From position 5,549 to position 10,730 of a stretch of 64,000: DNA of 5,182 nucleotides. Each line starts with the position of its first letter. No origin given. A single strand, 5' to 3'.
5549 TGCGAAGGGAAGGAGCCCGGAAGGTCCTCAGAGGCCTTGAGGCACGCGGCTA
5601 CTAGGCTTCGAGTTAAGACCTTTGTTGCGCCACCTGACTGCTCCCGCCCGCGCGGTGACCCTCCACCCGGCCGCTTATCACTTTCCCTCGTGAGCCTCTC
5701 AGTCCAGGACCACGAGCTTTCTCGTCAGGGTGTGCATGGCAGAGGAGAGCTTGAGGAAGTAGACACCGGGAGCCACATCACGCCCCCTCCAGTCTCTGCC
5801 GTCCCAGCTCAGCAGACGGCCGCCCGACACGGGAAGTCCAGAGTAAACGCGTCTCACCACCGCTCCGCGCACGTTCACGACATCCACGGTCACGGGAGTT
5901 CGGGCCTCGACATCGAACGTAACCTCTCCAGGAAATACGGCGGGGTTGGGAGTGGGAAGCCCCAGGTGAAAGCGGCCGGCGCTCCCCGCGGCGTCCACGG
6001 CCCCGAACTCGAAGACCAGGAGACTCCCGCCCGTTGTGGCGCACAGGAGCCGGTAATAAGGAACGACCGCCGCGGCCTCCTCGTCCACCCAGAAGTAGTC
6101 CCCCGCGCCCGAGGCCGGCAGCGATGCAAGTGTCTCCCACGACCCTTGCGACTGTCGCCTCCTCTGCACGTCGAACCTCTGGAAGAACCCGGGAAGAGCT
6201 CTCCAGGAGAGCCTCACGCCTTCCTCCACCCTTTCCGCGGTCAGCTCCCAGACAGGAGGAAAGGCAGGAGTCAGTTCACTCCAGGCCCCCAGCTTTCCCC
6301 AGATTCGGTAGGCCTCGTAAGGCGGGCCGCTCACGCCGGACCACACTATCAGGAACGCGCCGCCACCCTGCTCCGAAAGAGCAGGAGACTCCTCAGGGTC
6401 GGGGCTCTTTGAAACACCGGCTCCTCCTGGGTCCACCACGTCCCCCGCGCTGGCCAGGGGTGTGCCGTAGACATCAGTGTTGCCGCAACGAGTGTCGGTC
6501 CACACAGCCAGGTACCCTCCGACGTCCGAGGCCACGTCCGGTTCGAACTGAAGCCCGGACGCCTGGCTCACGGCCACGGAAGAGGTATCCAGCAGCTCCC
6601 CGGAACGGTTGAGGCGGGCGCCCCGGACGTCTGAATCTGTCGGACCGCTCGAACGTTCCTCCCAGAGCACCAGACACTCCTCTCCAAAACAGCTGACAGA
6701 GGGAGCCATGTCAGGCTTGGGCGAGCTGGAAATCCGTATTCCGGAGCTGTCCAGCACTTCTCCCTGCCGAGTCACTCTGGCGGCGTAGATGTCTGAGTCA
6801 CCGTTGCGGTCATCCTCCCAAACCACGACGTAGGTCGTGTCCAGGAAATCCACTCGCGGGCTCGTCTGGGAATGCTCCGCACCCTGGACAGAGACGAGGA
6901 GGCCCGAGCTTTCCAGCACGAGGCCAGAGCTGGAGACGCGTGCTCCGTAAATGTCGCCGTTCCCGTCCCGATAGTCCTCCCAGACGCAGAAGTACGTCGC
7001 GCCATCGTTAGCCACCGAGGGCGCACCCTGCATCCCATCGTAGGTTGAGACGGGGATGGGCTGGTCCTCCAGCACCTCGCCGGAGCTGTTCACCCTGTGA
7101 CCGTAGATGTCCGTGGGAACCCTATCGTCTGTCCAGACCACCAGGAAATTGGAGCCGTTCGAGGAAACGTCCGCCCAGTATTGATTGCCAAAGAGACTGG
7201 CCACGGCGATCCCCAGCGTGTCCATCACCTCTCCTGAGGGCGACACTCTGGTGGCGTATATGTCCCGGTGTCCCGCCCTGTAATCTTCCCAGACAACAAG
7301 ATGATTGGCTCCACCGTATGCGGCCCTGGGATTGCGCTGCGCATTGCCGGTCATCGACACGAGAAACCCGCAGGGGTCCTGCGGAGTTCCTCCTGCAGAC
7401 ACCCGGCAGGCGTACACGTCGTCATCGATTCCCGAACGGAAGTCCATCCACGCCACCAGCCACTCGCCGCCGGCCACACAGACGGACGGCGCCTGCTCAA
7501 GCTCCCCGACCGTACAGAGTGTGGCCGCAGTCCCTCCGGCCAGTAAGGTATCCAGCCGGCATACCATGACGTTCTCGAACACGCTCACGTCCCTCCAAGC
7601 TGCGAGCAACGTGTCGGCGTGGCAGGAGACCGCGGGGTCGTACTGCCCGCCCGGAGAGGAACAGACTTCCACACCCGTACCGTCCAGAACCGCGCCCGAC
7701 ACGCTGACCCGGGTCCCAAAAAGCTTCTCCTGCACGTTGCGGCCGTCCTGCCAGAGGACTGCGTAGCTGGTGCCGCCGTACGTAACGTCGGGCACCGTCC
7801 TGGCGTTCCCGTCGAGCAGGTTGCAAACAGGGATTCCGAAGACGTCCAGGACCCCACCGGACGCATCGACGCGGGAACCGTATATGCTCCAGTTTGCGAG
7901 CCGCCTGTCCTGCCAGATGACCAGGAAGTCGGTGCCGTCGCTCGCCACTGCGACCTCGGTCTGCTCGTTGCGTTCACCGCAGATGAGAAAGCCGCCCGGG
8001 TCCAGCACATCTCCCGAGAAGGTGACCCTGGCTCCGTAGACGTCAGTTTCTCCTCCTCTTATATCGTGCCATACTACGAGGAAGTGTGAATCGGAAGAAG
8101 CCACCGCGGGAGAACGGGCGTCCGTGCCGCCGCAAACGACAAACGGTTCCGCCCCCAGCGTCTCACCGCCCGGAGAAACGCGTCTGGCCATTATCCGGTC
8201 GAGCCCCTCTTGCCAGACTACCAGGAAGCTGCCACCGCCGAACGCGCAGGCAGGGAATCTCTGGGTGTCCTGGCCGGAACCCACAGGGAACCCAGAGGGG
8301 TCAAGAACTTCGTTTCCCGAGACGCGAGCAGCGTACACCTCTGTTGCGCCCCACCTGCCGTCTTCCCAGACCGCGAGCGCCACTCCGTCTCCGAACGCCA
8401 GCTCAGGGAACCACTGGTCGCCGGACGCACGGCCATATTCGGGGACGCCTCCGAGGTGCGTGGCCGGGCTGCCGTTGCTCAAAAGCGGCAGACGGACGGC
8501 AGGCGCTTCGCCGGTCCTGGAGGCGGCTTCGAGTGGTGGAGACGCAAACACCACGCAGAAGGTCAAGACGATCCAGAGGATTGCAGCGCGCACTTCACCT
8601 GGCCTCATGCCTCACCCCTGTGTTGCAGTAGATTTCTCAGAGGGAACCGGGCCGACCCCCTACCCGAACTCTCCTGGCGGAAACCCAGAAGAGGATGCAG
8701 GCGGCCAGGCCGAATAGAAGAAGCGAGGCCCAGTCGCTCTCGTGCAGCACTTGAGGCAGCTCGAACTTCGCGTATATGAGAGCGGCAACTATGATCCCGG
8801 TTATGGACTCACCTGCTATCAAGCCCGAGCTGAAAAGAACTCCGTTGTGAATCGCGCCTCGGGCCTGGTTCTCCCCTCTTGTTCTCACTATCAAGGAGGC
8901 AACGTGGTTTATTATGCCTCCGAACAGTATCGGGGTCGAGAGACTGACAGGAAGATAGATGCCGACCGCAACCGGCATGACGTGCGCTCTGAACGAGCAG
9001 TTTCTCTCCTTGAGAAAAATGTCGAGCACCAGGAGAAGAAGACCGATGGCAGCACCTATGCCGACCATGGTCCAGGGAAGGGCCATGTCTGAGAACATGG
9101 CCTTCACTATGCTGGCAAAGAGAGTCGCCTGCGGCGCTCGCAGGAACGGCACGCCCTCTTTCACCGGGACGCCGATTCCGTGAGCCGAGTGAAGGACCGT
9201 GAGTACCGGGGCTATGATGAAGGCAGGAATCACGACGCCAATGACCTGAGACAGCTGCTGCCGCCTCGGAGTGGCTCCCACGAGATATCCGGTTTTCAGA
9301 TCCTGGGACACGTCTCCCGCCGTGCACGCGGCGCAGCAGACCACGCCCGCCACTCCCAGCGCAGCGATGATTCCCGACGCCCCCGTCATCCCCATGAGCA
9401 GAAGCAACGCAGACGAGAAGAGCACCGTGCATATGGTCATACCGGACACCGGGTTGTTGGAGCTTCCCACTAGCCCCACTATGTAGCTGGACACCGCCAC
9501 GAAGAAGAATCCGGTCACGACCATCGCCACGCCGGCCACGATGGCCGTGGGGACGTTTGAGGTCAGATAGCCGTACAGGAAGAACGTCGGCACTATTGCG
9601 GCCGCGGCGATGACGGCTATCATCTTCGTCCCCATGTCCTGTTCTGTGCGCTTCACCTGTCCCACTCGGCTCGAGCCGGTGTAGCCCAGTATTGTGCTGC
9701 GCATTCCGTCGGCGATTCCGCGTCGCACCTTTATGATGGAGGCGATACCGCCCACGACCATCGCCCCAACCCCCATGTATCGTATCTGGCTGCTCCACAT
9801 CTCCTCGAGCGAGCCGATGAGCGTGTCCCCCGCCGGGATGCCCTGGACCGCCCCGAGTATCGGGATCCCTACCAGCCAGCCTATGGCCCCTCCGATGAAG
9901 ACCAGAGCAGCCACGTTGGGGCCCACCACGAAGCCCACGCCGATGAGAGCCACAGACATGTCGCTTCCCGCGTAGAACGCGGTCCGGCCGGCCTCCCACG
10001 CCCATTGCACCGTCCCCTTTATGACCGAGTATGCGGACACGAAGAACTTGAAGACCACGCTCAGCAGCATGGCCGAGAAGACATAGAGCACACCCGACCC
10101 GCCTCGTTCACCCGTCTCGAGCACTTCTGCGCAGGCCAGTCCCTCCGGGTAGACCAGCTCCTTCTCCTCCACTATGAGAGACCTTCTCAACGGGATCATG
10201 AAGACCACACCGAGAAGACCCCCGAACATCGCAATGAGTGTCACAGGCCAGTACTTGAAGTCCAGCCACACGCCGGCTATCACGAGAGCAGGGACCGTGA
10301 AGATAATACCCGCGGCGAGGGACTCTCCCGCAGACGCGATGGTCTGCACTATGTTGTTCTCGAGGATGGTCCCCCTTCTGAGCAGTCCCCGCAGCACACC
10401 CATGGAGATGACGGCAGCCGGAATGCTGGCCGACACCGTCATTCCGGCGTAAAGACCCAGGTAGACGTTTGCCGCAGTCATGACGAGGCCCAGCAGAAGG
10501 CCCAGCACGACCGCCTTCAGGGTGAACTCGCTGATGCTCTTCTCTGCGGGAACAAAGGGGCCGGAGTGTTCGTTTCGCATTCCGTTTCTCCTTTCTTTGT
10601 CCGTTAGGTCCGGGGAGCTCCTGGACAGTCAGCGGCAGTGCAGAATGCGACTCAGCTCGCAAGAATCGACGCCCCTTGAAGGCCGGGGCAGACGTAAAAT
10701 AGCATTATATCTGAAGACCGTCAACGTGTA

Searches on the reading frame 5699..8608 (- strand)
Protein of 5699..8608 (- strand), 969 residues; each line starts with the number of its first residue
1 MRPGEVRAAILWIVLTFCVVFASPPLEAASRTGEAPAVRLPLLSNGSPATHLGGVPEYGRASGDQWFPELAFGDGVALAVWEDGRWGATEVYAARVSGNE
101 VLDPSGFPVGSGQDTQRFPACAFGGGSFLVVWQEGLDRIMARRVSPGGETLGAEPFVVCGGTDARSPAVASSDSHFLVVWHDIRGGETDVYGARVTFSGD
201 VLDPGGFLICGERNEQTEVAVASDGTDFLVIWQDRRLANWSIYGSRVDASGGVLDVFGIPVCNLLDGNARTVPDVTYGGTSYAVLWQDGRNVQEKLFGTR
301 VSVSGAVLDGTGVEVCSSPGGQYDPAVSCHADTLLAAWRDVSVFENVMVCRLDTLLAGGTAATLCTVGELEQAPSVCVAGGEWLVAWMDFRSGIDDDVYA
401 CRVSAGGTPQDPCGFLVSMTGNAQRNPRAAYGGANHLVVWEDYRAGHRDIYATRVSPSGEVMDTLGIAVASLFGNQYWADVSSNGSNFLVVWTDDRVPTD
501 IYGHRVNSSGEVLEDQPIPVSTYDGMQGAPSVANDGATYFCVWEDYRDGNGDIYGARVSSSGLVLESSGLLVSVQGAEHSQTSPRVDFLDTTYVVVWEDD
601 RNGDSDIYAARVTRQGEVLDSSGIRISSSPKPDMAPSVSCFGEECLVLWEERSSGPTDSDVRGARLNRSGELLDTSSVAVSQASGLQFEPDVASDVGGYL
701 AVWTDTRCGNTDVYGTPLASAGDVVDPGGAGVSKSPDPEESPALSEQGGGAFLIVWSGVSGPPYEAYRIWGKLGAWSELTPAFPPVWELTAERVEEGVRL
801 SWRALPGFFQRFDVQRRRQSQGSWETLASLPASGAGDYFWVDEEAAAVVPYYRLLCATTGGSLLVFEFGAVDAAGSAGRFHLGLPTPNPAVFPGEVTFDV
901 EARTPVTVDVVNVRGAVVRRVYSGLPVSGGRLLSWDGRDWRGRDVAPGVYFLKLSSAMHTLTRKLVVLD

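Call 5: search_protein_families(library=pfam, proteins=[window:5699-8608:-], max_evalue=1)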
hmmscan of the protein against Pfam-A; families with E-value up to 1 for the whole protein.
window:5699-8608:- (969 aa): 4 families
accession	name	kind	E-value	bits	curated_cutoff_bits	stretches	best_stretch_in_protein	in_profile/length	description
PF13860.13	FlgD_ig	-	5.7e-05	23.4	27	1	900-956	18-75/79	FlgD Ig-like domain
PF12396.14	DUF3659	-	0.00048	20.4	24.8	0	244-270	5-31/61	Protein of unknown function (DUF3659)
PF21414.2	SMK_beta_su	-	0.068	14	27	0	706-732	63-89/90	Salt-mediated killer protoxin 1, beta subunit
PF18962.6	Por_Secre_tail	-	0.11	13.3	27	1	887-967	3-75/75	Secretion system C-terminal sorting domain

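Call 6: search_protein_families(library=ncbifam, proteins=[window:5699-8608:-], max_evalue=1)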
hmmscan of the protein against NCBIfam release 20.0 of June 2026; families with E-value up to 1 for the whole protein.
window:5699-8608:- (969 aa): 6 families
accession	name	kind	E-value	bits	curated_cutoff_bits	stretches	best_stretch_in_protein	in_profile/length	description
TIGR04275.1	beta_prop_Msarc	repeat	2.1e-15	56.1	85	3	594-609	20-35/40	beta-propeller repeat protein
TIGR04183.1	Por_Secre_tail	domain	4.5e-05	23.4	23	1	887-967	3-71/72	T9SS type A sorting domain-containing protein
NF005176.1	PRK06655.1-1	equivalog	0.00035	20.5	230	1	902-961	95-154/197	flagellar hook assembly protein FlgD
NF052228.1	T9SS_PorZ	equivalog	0.0015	17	260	1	892-957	684-743/757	type IX secretion system anionic LPS delivery protein PorZ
NF009276.0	PRK12633.1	equivalog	0.004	16.9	383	1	899-956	123-181/234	flagellar basal body rod modification protein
NF033707.1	T9SS_sortase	equivalog_domain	0.031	11.9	420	1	886-955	1002-1076/1095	type IX secretion system sortase PorU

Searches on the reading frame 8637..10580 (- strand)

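Call 5: search_protein_families(library=pfam, proteins=[window:8637-10580:-], max_evalue=1)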
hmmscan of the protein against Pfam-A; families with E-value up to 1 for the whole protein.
window:8637-10580:- (647 aa): 2 families
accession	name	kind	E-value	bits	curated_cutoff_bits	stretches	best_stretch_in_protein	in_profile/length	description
PF03169.20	OPT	-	5e-99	333.1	25.8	1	18-601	1-622/623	OPT oligopeptide transporter protein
PF24003.1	DUF7319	-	0.059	13.2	27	1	308-369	108-166/205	Domain of unknown function (DUF7319)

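Call 6: search_protein_families(library=ncbifam, proteins=[window:8637-10580:-], max_evalue=1)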
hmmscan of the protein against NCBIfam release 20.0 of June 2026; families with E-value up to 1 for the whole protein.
window:8637-10580:- (647 aa): 2 families
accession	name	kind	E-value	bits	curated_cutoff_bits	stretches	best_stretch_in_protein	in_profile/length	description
TIGR00733.1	TIGR00733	equivalog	2.5e-166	554.6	182.5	1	18-602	1-588/589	OPT family oligopeptide transporter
TIGR00728.1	OPT_sfam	superfamily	3.8e-79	267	128.35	1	13-601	11-654/659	OPT family oligopeptide transporter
